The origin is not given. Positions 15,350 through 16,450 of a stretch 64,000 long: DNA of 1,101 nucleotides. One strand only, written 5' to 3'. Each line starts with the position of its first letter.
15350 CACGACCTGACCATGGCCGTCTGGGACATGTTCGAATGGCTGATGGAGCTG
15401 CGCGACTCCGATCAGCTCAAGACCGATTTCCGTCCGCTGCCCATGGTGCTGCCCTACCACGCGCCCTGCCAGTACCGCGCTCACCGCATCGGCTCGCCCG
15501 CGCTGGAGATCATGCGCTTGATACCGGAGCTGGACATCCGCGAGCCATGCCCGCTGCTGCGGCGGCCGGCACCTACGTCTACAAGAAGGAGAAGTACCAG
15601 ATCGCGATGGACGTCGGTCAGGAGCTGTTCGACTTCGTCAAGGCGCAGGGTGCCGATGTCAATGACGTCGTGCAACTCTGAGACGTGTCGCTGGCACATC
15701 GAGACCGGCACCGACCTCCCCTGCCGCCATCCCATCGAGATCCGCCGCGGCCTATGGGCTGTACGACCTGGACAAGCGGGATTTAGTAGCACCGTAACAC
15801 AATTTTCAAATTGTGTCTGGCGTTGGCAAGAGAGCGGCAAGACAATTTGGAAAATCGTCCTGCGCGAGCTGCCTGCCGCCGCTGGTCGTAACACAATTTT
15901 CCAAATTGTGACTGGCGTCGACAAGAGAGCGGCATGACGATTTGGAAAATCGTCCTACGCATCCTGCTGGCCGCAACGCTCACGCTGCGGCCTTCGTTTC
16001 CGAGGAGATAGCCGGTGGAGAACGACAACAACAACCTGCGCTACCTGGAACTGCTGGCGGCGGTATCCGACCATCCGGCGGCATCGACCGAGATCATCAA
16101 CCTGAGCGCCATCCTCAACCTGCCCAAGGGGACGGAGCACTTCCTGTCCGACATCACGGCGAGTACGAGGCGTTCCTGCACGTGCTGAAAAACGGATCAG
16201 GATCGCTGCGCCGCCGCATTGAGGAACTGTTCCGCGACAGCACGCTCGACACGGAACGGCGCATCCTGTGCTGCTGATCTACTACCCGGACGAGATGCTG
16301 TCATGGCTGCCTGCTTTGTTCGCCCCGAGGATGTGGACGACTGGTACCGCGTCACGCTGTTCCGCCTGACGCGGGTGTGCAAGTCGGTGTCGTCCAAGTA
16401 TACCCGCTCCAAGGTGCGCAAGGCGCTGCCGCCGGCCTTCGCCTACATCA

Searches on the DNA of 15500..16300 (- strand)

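Call 5: search_rna_families(source=window, start=15500, end=16300, threshold=evalue, max_evalue=10)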
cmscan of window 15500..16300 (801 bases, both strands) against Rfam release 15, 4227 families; matches with E-value up to 10: 1.
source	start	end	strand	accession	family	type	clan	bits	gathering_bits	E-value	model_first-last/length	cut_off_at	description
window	15886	15960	+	RF03244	mir-4798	Gene; miRNA;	-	17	75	2.6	1-75/75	no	mir-4798 microRNA precursor family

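Call 60: build_rna_model(alignment_id=A1, structure=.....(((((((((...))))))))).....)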
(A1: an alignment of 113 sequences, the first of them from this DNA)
Model R1 built from alignment A1 (113 sequences, 31 columns); structure: as given.
model positions 31; base pairs 9; branch points 0; effective number of sequences 113; information 1.108 bits per position. Calibrated on 0.2 Mb of random sequence (short: E-values are rough).
structure used (alignment columns):
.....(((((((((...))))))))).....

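Call 61: search_with_rna_model(model_id=R1, source=window, filters=off, max_evalue=10, show_alignments=6)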
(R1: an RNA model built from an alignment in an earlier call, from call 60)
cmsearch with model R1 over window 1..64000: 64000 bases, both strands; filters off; matches with E-value up to 10: 11.
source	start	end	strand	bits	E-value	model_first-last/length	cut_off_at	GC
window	15886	15916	+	34.5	7.3e-08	1-31/31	no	0.39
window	15930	15960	-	33.9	1e-07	1-31/31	no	0.52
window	15835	15865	-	29.8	1.8e-06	1-31/31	no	0.52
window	15792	15821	+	28.8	3.8e-06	1-31/31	no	0.4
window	15930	15960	+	26.3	2.2e-05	1-31/31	no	0.52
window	15835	15865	+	24.4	8.4e-05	1-31/31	no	0.52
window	15886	15911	-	18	0.0071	6-31/31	no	0.31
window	15794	15816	-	14.7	0.07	6-29/31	no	0.26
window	49569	49591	+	9.3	3.1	1-31/31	no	0.48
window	43611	43640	-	8.1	7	1-31/31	no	0.53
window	6835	6858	+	8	7.8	1-31/31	no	0.5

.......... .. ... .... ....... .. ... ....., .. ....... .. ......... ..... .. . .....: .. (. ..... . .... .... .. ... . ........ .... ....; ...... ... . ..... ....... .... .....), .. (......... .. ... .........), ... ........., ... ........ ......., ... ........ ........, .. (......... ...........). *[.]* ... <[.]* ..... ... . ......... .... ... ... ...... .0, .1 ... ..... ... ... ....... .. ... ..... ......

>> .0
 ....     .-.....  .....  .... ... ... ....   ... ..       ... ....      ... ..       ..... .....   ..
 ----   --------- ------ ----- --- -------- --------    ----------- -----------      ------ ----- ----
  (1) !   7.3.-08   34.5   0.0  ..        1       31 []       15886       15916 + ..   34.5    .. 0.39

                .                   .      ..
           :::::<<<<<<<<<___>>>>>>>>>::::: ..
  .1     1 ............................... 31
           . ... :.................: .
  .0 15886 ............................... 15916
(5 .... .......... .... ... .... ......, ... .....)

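Call 62: search_with_rna_model(model_id=R1, sources=[L016, L019, L020, L022, L023, L025, L107, L111, L112, L113], max_evalue=0.1)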
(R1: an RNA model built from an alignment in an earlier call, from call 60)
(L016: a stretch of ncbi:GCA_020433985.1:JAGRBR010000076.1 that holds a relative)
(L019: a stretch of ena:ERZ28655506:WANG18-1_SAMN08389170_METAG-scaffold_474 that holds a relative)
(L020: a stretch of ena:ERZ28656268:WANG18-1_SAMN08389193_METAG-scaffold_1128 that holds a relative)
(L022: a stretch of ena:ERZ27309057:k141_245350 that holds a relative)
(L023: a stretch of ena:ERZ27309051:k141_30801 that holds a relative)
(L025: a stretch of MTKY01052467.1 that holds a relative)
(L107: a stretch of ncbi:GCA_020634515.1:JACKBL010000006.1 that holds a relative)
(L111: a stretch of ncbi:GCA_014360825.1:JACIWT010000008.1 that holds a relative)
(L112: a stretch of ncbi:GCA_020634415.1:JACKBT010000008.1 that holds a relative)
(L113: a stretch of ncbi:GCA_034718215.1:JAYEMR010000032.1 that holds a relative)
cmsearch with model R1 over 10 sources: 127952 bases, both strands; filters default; matches with E-value up to 0.1: 93.
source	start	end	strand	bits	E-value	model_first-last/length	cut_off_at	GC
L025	3205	3235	+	41.5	1.1e-09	1-31/31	no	0.45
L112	14466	14496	-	41.5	1.1e-09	1-31/31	no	0.48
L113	2542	2572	+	39.6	4.1e-09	1-31/31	no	0.45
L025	3111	3141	+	38.9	6.6e-09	1-31/31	no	0.45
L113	2542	2572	-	38.7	7.7e-09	1-31/31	no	0.45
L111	5335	5365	-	37.8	1.4e-08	1-31/31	no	0.39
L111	5335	5365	+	37.7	1.6e-08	1-31/31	no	0.39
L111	6020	6050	+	37.2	2.2e-08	1-31/31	no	0.39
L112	15170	15200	-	35.9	5.3e-08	1-31/31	no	0.45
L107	9085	9115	+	35.9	5.5e-08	1-31/31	no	0.55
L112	14646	14676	-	35.6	6.6e-08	1-31/31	no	0.55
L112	5356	5386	-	35.6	6.8e-08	1-31/31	no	0.52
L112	8801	8831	-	35.5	7.1e-08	1-31/31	no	0.48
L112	9966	9996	-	35.5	7.1e-08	1-31/31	no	0.48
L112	15714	15744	+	35.2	8.6e-08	1-31/31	no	0.45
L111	6020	6050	-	34.7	1.2e-07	1-31/31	no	0.39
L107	9967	9997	+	34.6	1.3e-07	1-31/31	no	0.45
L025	3061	3091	-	34.4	1.5e-07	1-31/31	no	0.42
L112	15714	15744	-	34.2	1.8e-07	1-31/31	no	0.45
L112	9789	9819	-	34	2e-07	1-31/31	no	0.48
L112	9907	9937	-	34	2e-07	1-31/31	no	0.48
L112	10757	10787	+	33.8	2.4e-07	1-31/31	no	0.42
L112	9553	9583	-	33.6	2.6e-07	1-31/31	no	0.45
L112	9730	9760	-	33.6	2.6e-07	1-31/31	no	0.45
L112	9848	9878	-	33.6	2.6e-07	1-31/31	no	0.45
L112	10663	10693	-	33.5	2.9e-07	1-31/31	no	0.55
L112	10783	10813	-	33.5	2.9e-07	1-31/31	no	0.55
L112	13924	13954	-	33.2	3.4e-07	1-31/31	no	0.52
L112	15170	15200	+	33.2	3.5e-07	1-31/31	no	0.45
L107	8929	8959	+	33.1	3.8e-07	1-31/31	no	0.48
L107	8981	9011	+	33.1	3.8e-07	1-31/31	no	0.48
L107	9033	9063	+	33.1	3.8e-07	1-31/31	no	0.48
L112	5391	5421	-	32.8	4.7e-07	1-31/31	no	0.45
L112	14445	14475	+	32.4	6e-07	1-31/31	no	0.52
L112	7679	7709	-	32.3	6.7e-07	1-31/31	no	0.55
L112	7658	7688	+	32.2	7.1e-07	1-31/31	no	0.55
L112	10637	10667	+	32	7.9e-07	1-31/31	no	0.45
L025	3155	3185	-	31.8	9.5e-07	1-31/31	no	0.42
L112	9704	9734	+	31.6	1.1e-06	1-31/31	no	0.42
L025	2968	2998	-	31.6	1.1e-06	1-31/31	no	0.48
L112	17346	17376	+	31.5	1.1e-06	1-31/31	no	0.48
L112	9763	9793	+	31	1.7e-06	1-31/31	no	0.45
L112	9527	9557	+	30.8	1.8e-06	1-31/31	no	0.35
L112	6740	6770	+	30.2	2.9e-06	1-31/31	no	0.52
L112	17368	17398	-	28.3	1.1e-05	1-31/31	no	0.48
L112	14646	14676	+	27.9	1.4e-05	1-31/31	no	0.55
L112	5330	5360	+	27.9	1.4e-05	1-31/31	no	0.45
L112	9645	9675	+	26.7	3.4e-05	1-31/31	no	0.39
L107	10719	10750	-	26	5.5e-05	1-31/31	no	0.5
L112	15136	15166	-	25.4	8.3e-05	1-31/31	no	0.45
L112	8801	8831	+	24.8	0.00012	1-31/31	no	0.48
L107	10781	10811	+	24.6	0.00014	1-31/31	no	0.52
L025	3207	3230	-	24.2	0.00019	6-29/31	no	0.38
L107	9913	9939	+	23.8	0.00024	1-31/31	no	0.48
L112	9612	9642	-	23.8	0.00024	1-31/31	no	0.48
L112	9671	9701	-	23.5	0.00031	1-31/31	no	0.45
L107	10667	10698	-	23.2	0.00039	1-31/31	no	0.62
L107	9085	9115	-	23.1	0.0004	1-31/31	no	0.55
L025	2925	2955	-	22.8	0.00048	1-31/31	no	0.61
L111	5370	5400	-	22.8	0.0005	1-31/31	no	0.52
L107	9913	9938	-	22.3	0.00069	6-31/31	no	0.46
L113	1856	1886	+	22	0.00086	1-31/31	no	0.52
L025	3113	3136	-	22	0.00088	6-29/31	no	0.33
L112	9528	9552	-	21.8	0.001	6-30/31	no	0.4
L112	6742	6765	-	21.6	0.0011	6-29/31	no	0.54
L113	1856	1886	-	21.1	0.0016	1-31/31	no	0.52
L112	13924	13954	+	20.9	0.0019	1-31/31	no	0.52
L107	9967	9992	-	20.6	0.0023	6-31/31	no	0.46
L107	9940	9966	+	20.4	0.0027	1-31/31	no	0.44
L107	8983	9006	-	20.2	0.003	6-29/31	no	0.46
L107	8931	8954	-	20.2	0.003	6-29/31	no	0.46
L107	9035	9058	-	20.2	0.003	6-29/31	no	0.46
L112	9558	9583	+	19.4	0.0052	6-31/31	no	0.5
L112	9735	9760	+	19.4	0.0052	6-31/31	no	0.5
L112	9794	9819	+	19.4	0.0052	6-31/31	no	0.5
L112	9853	9878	+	19.4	0.0052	6-31/31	no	0.5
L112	9912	9937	+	19.4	0.0052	6-31/31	no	0.5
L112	10668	10693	+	19.3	0.0057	6-31/31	no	0.54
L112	10788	10813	+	19.3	0.0057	6-31/31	no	0.54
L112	9971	9996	+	18.9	0.0077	6-31/31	no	0.5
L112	15137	15166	+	18.5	0.01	1-31/31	no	0.47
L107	9940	9965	-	18.4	0.011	6-31/31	no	0.42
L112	10757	10782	-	18.2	0.012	6-31/31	no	0.38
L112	9705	9729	-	17.7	0.017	6-30/31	no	0.44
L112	9764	9788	-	17.7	0.017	6-30/31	no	0.44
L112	10638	10662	-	17.7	0.017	6-30/31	no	0.44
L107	10700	10750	+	17.6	0.019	1-31/31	no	0.49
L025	3064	3091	+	17.3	0.023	4-31/31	no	0.36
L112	5396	5420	+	16.9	0.03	6-30/31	no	0.44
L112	9881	9911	+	16.8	0.033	1-31/31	no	0.42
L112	9940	9970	+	16.8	0.033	1-31/31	no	0.42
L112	9822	9852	+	16.7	0.034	1-31/31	no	0.39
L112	9586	9616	+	16.1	0.054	1-31/31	no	0.42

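Call 75: search_with_rna_model(model_id=R1, sources=[L115, L116, L117], max_evalue=0.01, filters=off, show_alignments=4)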
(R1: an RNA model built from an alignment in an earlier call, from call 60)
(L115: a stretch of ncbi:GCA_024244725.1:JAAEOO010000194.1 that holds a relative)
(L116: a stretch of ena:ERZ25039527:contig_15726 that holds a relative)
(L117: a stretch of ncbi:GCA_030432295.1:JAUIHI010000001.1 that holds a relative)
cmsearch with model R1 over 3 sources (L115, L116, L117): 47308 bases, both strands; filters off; matches with E-value up to 0.01: 27.
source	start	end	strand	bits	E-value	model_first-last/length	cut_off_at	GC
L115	4937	4967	-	35.5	2.6e-08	1-31/31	no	0.32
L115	5801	5831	+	35.3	3e-08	1-31/31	no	0.35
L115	5880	5910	+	35.3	3e-08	1-31/31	no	0.35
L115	1050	1080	-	35.1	3.5e-08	1-31/31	no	0.32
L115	2400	2430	+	35.1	3.5e-08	1-31/31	no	0.32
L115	4861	4891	-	35.1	3.5e-08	1-31/31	no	0.32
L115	5959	5989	+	35.1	3.5e-08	1-31/31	no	0.32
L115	5643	5673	+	35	3.7e-08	1-31/31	no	0.32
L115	2479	2509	+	34.8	4.2e-08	1-31/31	no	0.35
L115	5722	5752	+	34.8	4.2e-08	1-31/31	no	0.35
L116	9923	9953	+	31.5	4.3e-07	1-31/31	no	0.55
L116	10661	10691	-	30.3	9.7e-07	1-31/31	no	0.39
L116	9961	9991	-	22.6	0.00021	1-31/31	no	0.39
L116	9925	9948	-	21.2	0.00055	6-29/31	no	0.46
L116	10665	10691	+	20.2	0.0011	5-31/31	no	0.41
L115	1055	1078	+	19.9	0.0014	6-29/31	no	0.29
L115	2402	2425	-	19.9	0.0014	6-29/31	no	0.29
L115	2481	2504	-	19.9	0.0014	6-29/31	no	0.29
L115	4866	4889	+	19.9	0.0014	6-29/31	no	0.29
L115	4942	4965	+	19.9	0.0014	6-29/31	no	0.29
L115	5645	5668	-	19.9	0.0014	6-29/31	no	0.29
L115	5724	5747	-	19.9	0.0014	6-29/31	no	0.29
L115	5803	5826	-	19.9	0.0014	6-29/31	no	0.29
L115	5882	5905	-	19.9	0.0014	6-29/31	no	0.29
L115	5961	5984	-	19.9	0.0014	6-29/31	no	0.29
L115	1236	1266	+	18.9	0.0028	1-31/31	no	0.39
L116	10641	10657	-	17.1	0.0095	8-24/31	no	0.53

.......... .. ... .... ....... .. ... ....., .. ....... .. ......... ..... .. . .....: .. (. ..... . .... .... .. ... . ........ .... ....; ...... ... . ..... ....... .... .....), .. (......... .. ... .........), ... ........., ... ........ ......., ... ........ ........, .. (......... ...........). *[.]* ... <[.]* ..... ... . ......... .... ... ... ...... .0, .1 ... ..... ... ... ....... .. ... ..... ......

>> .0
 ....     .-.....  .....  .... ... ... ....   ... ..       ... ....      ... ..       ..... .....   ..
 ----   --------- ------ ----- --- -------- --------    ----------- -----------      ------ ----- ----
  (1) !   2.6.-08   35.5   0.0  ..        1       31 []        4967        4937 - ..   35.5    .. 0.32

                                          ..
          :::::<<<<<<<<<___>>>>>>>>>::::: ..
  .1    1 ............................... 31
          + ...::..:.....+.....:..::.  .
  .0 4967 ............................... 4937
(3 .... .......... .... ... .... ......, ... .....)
